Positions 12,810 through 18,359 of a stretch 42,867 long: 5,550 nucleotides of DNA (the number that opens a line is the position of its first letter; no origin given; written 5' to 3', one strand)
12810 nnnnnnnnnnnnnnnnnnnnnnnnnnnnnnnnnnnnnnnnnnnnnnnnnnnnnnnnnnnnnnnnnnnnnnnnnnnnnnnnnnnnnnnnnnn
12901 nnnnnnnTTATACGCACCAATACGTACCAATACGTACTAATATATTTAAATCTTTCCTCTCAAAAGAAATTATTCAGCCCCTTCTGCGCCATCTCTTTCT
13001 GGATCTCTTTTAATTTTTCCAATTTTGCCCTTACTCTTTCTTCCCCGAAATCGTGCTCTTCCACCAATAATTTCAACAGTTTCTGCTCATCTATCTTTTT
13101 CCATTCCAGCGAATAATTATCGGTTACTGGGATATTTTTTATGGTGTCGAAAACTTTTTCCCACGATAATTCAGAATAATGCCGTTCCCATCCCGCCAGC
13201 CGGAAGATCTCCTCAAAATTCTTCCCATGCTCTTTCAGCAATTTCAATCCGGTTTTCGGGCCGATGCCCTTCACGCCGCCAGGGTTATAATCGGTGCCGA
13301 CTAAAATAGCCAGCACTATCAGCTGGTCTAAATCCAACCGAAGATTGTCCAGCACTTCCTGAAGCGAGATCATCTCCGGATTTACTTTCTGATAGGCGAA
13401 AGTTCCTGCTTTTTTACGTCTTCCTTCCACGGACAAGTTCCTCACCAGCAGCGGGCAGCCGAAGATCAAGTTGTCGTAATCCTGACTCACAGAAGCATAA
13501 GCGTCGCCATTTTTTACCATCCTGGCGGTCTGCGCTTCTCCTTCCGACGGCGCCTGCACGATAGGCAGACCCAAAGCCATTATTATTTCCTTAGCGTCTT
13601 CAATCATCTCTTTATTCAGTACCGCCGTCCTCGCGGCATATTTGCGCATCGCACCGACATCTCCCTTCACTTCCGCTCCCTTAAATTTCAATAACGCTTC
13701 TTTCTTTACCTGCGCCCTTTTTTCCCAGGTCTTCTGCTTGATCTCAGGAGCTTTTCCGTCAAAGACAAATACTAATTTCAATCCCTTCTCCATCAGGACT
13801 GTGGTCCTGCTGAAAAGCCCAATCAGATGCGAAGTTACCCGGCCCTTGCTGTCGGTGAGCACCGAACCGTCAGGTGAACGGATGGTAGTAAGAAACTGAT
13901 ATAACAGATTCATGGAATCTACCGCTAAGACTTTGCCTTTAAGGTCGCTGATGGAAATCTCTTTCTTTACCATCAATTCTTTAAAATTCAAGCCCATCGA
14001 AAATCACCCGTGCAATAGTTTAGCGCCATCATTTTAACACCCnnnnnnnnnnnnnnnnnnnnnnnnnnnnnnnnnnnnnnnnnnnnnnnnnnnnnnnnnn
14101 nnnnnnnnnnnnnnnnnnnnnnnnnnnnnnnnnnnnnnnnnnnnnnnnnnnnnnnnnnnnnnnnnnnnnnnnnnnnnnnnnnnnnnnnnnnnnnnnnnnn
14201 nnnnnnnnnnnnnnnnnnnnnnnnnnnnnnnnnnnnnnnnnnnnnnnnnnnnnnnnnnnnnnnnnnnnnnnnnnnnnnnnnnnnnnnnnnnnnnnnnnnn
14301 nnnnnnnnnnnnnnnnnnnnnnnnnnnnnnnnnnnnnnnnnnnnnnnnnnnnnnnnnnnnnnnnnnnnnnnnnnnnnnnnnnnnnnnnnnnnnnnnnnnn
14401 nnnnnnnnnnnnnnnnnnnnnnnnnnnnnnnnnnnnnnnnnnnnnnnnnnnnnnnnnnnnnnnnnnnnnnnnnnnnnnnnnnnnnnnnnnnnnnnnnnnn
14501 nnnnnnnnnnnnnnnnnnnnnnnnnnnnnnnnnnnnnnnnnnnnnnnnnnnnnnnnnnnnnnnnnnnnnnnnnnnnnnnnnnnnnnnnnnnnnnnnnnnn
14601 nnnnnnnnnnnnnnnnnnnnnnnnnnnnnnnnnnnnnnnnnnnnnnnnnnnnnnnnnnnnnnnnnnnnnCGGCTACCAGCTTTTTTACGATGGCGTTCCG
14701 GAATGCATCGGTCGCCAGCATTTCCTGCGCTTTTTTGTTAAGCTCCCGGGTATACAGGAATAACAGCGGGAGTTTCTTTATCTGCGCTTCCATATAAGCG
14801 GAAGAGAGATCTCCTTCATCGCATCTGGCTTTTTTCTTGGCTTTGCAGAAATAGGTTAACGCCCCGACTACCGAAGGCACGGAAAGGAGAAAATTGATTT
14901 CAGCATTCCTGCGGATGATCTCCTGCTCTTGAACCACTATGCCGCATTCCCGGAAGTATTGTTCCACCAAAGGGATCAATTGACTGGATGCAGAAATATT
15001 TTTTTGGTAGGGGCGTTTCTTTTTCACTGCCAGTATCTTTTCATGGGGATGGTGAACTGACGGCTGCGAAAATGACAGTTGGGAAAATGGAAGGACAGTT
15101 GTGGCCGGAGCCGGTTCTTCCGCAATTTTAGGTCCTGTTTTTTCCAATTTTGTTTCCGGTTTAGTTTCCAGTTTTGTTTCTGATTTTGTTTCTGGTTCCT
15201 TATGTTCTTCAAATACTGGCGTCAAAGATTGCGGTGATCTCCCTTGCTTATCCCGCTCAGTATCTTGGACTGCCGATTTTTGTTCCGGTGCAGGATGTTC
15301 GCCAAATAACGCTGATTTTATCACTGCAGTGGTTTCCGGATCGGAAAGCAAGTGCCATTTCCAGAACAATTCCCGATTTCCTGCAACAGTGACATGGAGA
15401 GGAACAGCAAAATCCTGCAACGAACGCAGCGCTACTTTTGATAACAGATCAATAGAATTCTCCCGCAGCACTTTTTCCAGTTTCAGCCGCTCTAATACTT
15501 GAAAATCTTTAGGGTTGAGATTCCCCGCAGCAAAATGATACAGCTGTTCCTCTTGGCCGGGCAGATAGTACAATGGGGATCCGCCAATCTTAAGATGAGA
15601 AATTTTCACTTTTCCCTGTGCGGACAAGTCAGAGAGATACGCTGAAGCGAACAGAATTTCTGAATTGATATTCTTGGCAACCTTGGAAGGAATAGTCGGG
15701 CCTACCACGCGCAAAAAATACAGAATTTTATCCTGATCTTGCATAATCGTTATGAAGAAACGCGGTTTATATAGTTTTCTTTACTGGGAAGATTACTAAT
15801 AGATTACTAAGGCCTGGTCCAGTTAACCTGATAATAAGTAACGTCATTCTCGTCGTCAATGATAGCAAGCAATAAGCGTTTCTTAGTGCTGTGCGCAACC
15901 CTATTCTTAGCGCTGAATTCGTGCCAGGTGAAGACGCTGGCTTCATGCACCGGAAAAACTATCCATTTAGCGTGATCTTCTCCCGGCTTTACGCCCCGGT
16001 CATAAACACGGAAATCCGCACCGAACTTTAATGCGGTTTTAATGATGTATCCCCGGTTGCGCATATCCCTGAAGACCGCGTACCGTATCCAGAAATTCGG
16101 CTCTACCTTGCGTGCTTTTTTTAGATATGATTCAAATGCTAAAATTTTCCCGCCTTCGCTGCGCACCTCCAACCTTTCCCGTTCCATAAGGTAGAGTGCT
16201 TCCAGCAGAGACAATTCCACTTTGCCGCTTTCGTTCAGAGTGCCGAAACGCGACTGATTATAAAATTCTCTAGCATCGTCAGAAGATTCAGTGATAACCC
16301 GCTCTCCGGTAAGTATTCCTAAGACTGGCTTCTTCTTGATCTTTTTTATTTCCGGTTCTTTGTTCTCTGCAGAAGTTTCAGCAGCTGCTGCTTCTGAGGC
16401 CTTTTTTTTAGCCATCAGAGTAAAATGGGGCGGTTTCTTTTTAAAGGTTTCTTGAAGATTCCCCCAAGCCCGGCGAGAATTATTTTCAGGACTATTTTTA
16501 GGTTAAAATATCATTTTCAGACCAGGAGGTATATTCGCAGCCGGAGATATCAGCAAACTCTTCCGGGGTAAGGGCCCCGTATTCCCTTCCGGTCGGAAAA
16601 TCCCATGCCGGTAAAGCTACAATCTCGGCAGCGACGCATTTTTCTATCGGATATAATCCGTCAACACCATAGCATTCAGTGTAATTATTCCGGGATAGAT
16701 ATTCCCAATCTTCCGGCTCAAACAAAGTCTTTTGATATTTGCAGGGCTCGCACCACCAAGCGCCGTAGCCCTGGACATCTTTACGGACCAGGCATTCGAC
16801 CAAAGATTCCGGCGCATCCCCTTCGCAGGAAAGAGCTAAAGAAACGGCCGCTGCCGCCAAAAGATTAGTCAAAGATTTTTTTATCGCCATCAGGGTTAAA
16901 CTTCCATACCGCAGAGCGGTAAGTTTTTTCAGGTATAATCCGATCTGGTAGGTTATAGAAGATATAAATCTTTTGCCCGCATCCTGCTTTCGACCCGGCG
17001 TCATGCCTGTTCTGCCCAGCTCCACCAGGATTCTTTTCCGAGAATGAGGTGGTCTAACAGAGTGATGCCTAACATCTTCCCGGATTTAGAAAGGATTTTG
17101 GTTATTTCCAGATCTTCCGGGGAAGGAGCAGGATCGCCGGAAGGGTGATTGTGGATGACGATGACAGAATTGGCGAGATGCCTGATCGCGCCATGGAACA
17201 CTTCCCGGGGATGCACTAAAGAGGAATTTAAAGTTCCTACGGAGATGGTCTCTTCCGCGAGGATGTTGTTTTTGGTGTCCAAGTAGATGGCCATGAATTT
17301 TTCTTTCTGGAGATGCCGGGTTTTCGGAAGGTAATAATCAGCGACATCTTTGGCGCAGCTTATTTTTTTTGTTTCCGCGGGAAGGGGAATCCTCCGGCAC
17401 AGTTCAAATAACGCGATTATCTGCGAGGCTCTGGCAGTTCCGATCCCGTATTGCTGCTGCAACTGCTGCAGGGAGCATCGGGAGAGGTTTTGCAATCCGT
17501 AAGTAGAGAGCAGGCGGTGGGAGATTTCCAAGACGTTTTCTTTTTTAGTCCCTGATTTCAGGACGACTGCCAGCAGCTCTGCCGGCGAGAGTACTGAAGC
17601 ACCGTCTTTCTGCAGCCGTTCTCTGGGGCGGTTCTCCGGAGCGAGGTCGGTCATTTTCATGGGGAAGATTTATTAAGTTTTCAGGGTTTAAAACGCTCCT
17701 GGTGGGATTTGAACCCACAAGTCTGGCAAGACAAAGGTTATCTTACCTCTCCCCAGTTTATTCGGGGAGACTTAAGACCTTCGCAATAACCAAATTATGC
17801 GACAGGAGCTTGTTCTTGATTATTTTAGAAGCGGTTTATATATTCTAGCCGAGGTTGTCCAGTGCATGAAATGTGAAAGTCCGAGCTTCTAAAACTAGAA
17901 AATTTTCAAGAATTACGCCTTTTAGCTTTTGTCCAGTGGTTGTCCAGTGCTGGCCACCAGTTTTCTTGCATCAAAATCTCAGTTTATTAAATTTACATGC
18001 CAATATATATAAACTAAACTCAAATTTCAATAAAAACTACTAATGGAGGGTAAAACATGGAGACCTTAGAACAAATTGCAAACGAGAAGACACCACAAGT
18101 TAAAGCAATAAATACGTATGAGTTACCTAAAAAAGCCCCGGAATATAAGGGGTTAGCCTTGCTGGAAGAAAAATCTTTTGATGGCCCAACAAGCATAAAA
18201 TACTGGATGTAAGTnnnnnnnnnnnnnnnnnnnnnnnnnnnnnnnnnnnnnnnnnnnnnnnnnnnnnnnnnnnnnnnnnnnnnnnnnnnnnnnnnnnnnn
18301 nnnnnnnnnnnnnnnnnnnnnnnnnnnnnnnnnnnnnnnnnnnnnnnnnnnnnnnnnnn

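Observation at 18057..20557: Candidate archaeal peptide-modification (RiPP-like) operon: 51-aa peptide, GExHG/GxxHL protein, RRE-like ThiF/E1 adenylyltransferase and half-MFS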

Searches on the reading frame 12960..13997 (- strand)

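Call 53: search_protein_families(library=pfam, proteins=[window:12960-13997:-], max_evalue=0.00001)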
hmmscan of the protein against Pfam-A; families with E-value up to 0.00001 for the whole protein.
window:12960-13997:- (345 aa): 2 families
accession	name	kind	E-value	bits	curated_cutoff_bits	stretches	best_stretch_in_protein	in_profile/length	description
PF00867.23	XPG_I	-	5.9e-26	91.1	24.9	1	143-236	1-89/89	XPG I-region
PF00752.23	XPG_N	-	2.2e-18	67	22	1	12-101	17-101/101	XPG N-terminal domain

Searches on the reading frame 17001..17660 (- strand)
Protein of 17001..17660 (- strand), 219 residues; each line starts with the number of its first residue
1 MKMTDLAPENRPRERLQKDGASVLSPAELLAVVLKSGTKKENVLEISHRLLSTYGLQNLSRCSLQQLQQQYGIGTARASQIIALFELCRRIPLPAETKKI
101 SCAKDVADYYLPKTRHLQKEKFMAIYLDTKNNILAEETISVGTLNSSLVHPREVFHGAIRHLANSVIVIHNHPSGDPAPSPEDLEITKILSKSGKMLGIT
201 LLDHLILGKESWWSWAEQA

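Call 53: search_protein_families(library=pfam, proteins=[window:17001-17660:-], max_evalue=0.00001)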
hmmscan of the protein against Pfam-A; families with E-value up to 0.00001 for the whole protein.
window:17001-17660:- (219 aa): 2 families
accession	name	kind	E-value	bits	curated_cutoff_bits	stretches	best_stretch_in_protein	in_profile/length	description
PF04002.20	RadC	-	2.1e-43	147.5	22.1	1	100-218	1-119/121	RadC-like JAB domain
PF20582.4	UPF0758_N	-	9.4e-24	83.7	27.1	1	4-78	2-76/77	UPF0758 N-terminal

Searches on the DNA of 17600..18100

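Call 63: search_rna_families(source=window, start=17600, end=18100, threshold=evalue, max_evalue=0.1, show_alignments=1)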
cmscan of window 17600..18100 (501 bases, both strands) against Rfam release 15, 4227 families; matches with E-value up to 0.1: 1.
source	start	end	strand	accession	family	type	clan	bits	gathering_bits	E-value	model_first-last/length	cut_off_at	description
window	17694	17809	-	RF00005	tRNA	Gene; tRNA;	CL00001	44.5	29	2.6e-08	1-71/71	no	tRNA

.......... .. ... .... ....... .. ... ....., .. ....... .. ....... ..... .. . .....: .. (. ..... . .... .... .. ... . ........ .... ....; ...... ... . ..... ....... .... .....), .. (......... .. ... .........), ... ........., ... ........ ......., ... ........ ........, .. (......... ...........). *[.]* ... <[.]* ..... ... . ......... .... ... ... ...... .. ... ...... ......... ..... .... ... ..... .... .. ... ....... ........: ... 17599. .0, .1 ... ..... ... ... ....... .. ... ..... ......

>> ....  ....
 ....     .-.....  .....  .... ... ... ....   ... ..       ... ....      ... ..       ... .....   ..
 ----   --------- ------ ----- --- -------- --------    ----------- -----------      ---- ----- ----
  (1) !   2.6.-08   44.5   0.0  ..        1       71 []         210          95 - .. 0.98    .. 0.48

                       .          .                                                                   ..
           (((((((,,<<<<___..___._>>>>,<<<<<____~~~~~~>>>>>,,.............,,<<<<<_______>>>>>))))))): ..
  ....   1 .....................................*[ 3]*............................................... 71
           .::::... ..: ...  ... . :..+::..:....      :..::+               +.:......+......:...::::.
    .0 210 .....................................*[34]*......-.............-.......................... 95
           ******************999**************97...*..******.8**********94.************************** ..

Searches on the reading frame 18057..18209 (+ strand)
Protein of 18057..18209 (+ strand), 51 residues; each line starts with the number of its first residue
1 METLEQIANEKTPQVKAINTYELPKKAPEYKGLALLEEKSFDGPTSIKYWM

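Call 8: search_protein_families(library=pfam, proteins=[window:18057-18209:+], max_evalue=1)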
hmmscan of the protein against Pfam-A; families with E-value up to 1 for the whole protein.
window:18057-18209:+ (51 aa): 0 families

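Call 9: search_protein_families(library=ncbifam, proteins=[window:18057-18209:+], max_evalue=1)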
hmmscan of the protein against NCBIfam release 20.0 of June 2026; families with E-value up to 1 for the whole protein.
window:18057-18209:+ (51 aa): 0 families

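Call 59: find_homologous_proteins(query=window:18057-18209:+, max_evalue=10)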
Query window:18057-18209:+ (51 aa): 3 proteins with E <= 10 among 3 candidates.
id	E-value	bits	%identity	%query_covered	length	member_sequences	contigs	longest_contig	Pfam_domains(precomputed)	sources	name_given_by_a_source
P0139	4.1e-26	106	100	100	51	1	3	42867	-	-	-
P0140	2.1e-20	88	84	100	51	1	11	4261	-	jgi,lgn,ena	-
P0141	1.8e-16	76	78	100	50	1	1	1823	-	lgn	-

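Call 60: find_encoding_contigs(protein=P0140, flank=5000, max_places=4)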
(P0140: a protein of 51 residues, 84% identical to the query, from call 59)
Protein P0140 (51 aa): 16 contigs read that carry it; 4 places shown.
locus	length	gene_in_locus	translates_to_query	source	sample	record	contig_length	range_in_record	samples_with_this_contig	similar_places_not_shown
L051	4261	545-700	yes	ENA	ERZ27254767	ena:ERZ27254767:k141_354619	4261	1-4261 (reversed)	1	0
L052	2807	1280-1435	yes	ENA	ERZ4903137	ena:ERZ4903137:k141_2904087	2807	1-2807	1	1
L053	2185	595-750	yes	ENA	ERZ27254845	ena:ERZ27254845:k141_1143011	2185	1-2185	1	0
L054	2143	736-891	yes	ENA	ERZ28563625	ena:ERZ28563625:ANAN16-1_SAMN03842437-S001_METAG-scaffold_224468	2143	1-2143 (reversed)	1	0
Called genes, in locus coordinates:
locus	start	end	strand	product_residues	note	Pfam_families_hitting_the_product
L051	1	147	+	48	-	?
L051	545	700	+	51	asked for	-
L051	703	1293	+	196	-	-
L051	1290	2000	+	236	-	PF00899:ThiF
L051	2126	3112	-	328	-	PF05598:DUF772, PF01609:DDE_Tnp_1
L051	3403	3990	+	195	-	-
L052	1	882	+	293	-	?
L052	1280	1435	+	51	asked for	-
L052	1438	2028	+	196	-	-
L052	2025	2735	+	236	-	PF00899:ThiF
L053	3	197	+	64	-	?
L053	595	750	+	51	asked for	-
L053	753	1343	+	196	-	-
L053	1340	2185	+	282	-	?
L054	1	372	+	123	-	?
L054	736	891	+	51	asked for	-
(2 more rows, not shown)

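Call 61: find_encoding_contigs(protein=P0139, flank=6000, max_places=4)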
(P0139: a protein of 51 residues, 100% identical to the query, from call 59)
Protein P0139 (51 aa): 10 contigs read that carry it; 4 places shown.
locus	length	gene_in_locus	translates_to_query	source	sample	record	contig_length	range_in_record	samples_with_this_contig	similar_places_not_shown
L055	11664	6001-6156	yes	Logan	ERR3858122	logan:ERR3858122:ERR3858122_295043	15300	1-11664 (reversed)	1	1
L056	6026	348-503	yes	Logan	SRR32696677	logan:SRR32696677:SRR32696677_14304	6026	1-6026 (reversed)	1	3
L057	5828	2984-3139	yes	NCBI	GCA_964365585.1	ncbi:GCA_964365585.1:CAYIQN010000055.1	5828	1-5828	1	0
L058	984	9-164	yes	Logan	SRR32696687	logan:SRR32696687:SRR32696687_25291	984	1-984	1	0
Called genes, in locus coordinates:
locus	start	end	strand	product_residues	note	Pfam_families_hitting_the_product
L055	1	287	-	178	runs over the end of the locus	PF01928:CYTH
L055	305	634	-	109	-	-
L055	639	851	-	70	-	-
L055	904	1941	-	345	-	PF00752:XPG_N, PF00867:XPG_I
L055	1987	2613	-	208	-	-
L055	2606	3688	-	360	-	-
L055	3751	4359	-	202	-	PF02778:tRNA_int_endo_N, PF01974:tRNA_int_endo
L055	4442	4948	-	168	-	-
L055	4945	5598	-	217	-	PF20582:UPF0758_N, PF04002:RadC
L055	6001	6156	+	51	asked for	-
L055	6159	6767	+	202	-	-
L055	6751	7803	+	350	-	PF00899:ThiF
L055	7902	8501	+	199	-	PF07690:MFS_1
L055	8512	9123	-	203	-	PF00834:Ribul_P_3_epim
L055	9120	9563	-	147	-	PF02502:LacAB_rpiB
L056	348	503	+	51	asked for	-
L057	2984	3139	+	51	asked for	-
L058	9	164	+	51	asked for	-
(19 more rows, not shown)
